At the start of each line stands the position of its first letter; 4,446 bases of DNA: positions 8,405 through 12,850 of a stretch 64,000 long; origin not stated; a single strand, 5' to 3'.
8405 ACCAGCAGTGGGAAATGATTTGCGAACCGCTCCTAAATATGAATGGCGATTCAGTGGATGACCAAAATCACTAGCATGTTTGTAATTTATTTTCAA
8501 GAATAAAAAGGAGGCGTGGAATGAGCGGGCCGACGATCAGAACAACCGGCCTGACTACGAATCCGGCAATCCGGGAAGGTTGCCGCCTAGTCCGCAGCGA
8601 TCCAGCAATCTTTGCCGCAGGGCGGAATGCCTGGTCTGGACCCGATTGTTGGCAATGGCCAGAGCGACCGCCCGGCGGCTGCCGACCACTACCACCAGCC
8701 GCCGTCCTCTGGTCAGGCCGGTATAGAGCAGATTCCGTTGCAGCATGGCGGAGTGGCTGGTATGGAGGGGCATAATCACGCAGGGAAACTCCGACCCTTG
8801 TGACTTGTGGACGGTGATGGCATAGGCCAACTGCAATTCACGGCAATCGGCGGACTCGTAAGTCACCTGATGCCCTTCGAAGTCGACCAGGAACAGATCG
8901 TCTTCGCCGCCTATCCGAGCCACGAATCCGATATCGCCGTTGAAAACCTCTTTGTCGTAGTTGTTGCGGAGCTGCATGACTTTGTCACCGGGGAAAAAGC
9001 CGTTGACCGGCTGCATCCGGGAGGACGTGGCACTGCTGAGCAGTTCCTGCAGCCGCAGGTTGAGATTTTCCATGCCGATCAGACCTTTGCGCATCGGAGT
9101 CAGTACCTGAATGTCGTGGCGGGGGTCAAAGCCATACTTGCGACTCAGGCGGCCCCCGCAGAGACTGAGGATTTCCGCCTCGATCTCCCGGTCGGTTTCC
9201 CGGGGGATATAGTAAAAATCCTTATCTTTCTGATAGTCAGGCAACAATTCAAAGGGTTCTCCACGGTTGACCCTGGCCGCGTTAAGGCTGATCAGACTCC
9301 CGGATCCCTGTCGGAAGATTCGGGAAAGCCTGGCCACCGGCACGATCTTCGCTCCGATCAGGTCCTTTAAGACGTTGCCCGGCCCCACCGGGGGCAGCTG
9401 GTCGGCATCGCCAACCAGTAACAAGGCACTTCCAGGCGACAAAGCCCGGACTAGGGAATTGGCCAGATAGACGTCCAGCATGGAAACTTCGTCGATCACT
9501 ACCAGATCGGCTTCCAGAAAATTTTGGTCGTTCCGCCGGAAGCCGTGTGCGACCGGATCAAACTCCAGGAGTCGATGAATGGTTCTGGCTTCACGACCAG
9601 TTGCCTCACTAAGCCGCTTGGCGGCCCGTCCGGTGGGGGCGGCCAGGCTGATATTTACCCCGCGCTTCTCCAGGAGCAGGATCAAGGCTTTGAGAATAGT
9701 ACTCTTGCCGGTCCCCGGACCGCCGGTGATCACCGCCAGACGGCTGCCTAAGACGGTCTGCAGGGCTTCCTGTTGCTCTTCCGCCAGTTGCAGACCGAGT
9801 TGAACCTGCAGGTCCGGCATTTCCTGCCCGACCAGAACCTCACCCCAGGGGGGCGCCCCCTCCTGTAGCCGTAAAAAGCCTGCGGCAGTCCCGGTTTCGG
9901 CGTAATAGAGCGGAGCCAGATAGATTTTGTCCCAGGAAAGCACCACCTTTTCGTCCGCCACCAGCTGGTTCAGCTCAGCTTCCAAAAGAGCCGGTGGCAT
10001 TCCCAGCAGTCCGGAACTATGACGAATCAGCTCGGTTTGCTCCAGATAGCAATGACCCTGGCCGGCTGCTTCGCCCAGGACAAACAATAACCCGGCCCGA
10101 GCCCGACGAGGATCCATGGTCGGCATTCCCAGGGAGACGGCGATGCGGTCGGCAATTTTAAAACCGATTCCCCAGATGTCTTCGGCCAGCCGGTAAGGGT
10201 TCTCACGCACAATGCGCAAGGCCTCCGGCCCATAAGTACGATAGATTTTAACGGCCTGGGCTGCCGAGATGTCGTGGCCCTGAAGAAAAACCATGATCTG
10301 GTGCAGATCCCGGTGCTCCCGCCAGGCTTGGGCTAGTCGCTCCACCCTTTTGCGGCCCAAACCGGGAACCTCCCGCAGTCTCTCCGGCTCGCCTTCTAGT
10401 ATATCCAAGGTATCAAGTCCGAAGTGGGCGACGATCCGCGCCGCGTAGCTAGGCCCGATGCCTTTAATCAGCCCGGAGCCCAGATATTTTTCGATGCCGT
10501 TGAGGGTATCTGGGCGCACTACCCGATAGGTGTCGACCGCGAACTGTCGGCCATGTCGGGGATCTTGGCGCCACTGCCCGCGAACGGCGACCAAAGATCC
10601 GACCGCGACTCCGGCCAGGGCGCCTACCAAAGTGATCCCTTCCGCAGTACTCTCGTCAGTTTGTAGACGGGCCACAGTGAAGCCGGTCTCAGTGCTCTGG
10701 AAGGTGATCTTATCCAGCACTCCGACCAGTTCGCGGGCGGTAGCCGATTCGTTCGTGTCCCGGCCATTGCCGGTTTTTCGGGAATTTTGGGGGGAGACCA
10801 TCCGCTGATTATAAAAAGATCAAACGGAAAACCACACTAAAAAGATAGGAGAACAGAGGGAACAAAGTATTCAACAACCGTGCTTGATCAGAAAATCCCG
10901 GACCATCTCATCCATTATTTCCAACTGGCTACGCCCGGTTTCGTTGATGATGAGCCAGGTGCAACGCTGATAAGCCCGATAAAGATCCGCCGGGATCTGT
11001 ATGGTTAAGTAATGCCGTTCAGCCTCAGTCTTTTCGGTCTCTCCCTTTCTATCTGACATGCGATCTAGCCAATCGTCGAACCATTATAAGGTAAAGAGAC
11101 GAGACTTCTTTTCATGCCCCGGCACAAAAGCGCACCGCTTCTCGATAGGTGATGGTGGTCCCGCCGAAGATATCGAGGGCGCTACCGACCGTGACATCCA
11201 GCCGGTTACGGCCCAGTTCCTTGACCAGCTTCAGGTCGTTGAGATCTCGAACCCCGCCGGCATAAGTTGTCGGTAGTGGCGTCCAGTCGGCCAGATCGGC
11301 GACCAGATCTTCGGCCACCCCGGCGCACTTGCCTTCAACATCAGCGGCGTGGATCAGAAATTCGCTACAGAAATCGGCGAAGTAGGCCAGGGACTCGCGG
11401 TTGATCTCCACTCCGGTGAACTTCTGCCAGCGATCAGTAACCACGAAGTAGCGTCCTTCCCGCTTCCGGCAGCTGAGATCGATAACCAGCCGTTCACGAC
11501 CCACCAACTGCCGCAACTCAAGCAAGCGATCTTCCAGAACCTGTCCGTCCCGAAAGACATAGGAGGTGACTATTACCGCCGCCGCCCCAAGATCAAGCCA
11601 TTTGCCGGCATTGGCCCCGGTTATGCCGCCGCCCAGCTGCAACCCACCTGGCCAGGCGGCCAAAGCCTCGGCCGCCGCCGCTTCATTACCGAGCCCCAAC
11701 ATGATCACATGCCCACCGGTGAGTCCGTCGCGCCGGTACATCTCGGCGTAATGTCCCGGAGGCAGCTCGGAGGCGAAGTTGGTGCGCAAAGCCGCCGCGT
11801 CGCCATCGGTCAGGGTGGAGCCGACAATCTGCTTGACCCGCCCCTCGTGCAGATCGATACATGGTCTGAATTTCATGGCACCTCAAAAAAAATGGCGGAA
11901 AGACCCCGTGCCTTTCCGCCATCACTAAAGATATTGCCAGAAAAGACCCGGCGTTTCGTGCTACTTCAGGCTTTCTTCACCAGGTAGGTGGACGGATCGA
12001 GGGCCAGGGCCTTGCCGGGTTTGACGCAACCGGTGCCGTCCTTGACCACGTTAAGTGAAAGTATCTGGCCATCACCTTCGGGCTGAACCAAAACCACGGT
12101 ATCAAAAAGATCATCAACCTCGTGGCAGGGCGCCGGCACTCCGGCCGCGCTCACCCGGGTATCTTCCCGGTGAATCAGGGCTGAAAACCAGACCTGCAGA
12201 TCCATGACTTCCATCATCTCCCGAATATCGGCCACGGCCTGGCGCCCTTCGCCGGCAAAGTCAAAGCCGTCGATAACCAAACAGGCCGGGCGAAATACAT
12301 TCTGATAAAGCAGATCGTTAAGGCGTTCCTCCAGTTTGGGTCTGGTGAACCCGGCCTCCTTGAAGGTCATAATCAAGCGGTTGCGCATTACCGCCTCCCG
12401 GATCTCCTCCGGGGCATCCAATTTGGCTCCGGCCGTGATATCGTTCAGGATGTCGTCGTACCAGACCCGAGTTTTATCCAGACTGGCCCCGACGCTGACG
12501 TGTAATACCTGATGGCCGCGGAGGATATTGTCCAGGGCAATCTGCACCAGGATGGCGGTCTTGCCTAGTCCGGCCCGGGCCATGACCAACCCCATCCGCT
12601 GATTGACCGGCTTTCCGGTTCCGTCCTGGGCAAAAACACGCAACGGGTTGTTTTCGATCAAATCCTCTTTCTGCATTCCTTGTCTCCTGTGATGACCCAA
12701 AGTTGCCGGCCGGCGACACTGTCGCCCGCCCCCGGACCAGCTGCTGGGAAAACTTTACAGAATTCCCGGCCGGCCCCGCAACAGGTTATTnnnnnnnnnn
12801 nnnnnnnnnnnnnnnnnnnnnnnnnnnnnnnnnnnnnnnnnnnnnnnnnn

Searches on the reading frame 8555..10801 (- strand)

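Call 10: search_protein_families(library=pfam, proteins=[window:8555-10801:-])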
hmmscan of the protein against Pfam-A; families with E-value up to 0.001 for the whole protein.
window:8555-10801:- (748 aa): 15 families
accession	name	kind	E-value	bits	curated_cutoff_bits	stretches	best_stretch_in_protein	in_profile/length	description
PF13245.12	AAA_19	-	2.3e-43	148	25.1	1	343-474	1-134/134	AAA domain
PF13604.12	AAA_30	-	1.5e-41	142.7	27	1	338-522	1-179/191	AAA domain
PF14490.11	HHH_RecD2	-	6.6e-39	132.2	27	1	162-252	1-92/92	ATP-dependent RecD2 DNA helicase HHH domain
PF23139.1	OB_YrrC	-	1.1e-19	70.5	27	1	24-97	3-76/76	ATP-dependent DNA helicase YrrC, OB-fold domain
PF13538.12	UvrD_C_2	-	3.5e-19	68.8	27.4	1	658-706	1-52/52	UvrD-like helicase C-terminal domain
PF18335.7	SH3_13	-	3.6e-17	62.3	41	1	580-641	1-65/65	ATP-dependent RecD-like DNA helicase SH3 domain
PF14520.12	HHH_5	-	1.7e-12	48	27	1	112-162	7-57/57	Helix-hairpin-helix domain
PF01443.25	Viral_helicase1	-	6.2e-11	43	21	2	644-705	159-226/228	Viral superfamily 1 RNA helicase core domain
PF13086.12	AAA_11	-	2.3e-08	34.6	27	1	339-393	2-64/257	AAA domain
PF05970.20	PIF1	-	3.3e-06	27.3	25.9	1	338-474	1-157/223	PIF1-like helicase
PF13401.12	AAA_22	-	0.00012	22.8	27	1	354-450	6-104/130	AAA domain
PF05127.21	NAT10_TcmA_helicase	-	0.00014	22.2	22.7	1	357-452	1-111/176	RNA cytidine acetyltransferase NAT10/TcmA, helicase domain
PF03266.21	NTPase_1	-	0.00025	21.4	23.9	0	357-385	3-31/168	NTPase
PF00437.27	T2SSE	-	0.00033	19.9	24.9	1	336-386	123-175/370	Type II/IV secretion system protein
PF20720.3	nSTAND3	-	0.00059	20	27.2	1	344-384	8-48/155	Novel STAND NTPase 3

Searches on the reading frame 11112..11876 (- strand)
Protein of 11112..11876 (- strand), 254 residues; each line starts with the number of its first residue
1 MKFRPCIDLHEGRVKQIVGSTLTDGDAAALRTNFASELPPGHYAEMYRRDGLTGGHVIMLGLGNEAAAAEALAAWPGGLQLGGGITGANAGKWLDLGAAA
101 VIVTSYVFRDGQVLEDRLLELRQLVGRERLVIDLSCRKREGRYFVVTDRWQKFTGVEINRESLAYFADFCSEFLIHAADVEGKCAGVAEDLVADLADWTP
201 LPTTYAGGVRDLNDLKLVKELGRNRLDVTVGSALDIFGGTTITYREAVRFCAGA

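Call 10: search_protein_families(library=pfam, proteins=[window:11112-11876:-])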
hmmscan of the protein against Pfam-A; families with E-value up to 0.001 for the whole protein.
window:11112-11876:- (254 aa): 1 family
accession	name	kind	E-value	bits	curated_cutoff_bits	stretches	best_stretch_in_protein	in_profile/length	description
PF00977.27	His_biosynth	-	2.5e-24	86.4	23.6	1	5-234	4-222/228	Histidine biosynthesis protein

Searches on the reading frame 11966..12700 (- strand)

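Call 10: search_protein_families(library=pfam, proteins=[window:11966-12700:-])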
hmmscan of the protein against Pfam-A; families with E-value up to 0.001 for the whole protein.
window:11966-12700:- (244 aa): 1 family
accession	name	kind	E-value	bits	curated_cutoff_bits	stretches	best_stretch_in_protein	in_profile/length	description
PF13401.12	AAA_22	-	0.00028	21.6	27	1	33-173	4-121/130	AAA domain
